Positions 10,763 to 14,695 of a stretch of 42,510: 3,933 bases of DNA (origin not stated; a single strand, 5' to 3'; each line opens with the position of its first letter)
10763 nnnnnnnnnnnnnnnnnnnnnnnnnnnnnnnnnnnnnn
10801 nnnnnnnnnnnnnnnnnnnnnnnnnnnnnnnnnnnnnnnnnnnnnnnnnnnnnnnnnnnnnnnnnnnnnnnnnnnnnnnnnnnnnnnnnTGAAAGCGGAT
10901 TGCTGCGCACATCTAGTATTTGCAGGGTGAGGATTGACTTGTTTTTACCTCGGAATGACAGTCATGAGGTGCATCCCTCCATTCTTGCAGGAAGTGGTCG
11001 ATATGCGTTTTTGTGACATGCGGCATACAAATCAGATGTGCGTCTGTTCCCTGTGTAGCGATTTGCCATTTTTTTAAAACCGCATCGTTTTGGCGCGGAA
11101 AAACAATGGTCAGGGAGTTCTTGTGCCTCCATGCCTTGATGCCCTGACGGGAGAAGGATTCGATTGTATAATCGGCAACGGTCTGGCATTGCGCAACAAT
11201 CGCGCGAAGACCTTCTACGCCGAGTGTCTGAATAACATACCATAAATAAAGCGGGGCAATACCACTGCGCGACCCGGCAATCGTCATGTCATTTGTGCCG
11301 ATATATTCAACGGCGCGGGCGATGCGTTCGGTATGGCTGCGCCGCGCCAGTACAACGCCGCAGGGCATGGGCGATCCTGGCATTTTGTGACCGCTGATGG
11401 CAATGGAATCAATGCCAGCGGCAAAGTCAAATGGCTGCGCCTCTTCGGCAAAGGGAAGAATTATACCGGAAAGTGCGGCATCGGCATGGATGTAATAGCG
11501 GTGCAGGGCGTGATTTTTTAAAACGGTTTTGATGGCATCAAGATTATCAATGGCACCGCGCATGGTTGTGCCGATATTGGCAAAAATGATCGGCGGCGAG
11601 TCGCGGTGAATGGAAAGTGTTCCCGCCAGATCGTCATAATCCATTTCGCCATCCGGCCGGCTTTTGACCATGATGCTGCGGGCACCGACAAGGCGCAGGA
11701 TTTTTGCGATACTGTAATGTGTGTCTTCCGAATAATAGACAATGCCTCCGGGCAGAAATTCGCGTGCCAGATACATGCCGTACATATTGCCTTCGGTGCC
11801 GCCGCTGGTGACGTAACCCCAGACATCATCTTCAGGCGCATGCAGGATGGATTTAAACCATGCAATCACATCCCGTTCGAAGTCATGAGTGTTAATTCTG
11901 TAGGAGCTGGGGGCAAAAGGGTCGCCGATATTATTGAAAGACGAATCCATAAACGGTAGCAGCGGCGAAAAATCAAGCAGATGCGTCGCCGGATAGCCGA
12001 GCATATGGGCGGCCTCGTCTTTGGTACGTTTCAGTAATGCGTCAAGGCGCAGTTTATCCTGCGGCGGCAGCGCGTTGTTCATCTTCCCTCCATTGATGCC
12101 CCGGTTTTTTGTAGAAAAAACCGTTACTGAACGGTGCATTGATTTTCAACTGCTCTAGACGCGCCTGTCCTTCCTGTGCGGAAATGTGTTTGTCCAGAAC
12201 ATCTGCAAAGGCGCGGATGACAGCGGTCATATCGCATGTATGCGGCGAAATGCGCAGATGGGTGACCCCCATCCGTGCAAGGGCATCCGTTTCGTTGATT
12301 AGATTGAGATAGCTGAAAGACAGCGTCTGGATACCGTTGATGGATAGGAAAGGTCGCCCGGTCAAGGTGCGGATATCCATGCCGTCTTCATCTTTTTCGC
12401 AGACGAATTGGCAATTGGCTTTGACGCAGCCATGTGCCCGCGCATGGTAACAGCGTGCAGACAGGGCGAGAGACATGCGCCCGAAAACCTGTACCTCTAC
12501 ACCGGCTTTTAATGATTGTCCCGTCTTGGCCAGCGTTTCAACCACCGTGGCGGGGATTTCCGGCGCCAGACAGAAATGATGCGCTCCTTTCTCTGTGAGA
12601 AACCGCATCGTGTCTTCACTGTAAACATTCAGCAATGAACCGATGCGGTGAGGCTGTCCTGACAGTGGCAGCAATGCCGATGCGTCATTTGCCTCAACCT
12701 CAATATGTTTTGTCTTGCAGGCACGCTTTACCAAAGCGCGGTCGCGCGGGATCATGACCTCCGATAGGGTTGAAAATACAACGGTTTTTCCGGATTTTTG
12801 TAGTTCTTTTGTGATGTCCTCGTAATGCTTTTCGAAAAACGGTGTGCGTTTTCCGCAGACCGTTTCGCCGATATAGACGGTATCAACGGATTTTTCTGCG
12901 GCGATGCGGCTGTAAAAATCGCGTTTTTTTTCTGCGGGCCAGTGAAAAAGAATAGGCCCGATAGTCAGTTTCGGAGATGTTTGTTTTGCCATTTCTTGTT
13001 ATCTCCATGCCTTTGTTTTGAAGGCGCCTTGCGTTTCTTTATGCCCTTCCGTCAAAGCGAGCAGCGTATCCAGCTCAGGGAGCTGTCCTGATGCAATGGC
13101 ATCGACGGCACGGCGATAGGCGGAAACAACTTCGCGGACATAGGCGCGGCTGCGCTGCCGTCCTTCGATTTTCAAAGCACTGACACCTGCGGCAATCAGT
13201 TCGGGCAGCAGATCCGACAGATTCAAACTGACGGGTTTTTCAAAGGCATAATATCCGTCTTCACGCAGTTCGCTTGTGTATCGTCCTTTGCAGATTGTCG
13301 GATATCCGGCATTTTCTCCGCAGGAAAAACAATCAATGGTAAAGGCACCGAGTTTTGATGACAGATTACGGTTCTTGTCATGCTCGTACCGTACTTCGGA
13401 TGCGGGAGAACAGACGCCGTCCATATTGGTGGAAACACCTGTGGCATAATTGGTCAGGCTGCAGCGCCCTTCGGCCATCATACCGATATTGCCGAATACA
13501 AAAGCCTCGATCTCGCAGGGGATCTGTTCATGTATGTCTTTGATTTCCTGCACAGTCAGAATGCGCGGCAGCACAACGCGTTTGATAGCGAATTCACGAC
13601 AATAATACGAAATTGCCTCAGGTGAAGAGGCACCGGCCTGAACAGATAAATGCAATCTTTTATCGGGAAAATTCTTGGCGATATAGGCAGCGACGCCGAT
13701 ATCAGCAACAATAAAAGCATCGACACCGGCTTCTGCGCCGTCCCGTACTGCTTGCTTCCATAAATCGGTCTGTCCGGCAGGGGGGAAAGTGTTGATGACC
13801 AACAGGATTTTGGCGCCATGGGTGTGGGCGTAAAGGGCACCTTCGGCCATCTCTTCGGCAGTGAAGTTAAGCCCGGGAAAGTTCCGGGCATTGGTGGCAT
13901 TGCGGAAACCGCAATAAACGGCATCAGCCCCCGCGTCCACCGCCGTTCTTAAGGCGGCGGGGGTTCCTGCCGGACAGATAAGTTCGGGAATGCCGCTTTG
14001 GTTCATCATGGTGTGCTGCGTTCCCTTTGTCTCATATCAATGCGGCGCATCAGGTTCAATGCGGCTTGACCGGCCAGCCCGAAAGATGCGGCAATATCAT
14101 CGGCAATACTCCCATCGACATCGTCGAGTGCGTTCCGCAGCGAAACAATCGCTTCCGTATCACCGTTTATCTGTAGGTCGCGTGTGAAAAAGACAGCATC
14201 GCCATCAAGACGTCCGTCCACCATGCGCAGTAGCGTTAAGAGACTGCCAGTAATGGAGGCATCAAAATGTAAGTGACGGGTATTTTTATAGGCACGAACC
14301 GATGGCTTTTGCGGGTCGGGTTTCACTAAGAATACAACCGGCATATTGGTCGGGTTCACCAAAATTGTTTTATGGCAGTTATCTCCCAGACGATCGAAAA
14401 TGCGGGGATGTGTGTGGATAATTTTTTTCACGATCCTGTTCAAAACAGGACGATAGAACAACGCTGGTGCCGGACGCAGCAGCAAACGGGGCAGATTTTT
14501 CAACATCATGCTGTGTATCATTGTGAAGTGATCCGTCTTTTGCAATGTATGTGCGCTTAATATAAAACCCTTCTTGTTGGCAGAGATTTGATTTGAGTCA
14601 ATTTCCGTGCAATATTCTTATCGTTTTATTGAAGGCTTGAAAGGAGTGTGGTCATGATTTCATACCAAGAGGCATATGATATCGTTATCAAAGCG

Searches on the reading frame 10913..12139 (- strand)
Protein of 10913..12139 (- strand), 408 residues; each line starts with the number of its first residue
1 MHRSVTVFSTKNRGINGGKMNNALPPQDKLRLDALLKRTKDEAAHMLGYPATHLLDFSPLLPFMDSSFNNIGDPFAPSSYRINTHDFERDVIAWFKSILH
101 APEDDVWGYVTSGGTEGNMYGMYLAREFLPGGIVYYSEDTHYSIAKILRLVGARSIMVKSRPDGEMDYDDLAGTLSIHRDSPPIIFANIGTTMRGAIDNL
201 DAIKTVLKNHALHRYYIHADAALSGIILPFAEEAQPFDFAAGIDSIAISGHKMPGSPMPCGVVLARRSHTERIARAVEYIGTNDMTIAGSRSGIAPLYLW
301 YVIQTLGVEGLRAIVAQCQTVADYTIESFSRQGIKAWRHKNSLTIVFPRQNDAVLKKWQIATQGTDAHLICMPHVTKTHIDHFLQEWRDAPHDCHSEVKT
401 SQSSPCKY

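Call 79: search_protein_families(library=pfam, proteins=[window:10913-12139:-], max_evalue=0.00001)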
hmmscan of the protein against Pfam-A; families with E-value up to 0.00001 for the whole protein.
window:10913-12139:- (408 aa): 2 families
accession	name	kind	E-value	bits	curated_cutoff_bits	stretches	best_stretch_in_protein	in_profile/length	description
PF00282.25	Pyridoxal_deC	-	1.3e-22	80.5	27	1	134-329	148-353/375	Pyridoxal-dependent decarboxylase conserved domain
PF00266.25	Aminotran_5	-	2e-06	27.5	21.5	1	97-281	54-228/371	Aminotransferase class-V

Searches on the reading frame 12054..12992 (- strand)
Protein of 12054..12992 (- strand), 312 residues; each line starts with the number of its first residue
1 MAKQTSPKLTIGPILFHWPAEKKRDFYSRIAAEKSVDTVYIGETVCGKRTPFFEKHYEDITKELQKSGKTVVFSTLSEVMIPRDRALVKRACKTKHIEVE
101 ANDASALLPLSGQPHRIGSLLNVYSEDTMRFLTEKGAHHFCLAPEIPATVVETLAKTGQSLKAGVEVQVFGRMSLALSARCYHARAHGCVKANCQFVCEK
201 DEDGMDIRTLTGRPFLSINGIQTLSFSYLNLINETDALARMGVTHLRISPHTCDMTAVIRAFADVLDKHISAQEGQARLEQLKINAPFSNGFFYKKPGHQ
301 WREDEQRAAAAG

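Call 79: search_protein_families(library=pfam, proteins=[window:12054-12992:-], max_evalue=0.00001)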
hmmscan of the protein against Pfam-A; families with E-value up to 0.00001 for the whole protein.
window:12054-12992:- (312 aa): 1 family
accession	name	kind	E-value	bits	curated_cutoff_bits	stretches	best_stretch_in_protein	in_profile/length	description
PF01136.24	Peptidase_U32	-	1.9e-18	67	22.4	1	121-298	45-232/233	Peptidase family U32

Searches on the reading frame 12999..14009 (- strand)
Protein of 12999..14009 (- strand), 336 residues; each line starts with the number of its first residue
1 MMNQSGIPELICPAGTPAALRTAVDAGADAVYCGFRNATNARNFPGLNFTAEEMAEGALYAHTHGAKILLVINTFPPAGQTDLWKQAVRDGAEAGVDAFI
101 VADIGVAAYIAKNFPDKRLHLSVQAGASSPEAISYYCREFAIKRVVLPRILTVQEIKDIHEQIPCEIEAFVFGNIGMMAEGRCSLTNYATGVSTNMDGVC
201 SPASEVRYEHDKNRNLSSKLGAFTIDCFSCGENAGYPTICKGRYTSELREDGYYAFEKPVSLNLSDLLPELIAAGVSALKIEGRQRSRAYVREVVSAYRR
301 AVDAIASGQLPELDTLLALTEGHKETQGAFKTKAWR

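Call 79: search_protein_families(library=pfam, proteins=[window:12999-14009:-], max_evalue=0.00001)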
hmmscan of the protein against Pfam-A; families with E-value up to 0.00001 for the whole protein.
window:12999-14009:- (336 aa): 1 family
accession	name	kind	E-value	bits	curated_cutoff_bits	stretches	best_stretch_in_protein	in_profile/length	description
PF01136.24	Peptidase_U32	-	9.5e-57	192.4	22.4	1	83-330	3-227/233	Peptidase family U32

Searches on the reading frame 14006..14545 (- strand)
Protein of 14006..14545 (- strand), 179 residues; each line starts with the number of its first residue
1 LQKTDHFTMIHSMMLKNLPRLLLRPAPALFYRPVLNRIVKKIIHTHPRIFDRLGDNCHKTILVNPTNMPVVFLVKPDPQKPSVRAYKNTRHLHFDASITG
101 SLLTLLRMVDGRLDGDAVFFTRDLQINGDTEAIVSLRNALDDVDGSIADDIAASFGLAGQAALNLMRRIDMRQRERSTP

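Call 79: search_protein_families(library=pfam, proteins=[window:14006-14545:-], max_evalue=0.00001)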
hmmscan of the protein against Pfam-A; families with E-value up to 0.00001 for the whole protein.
window:14006-14545:- (179 aa): 1 family
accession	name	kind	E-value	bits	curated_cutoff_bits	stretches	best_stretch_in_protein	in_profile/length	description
PF02036.22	SCP2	-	2.2e-08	34.8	21.3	1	60-141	23-101/101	SCP-2 sterol transfer family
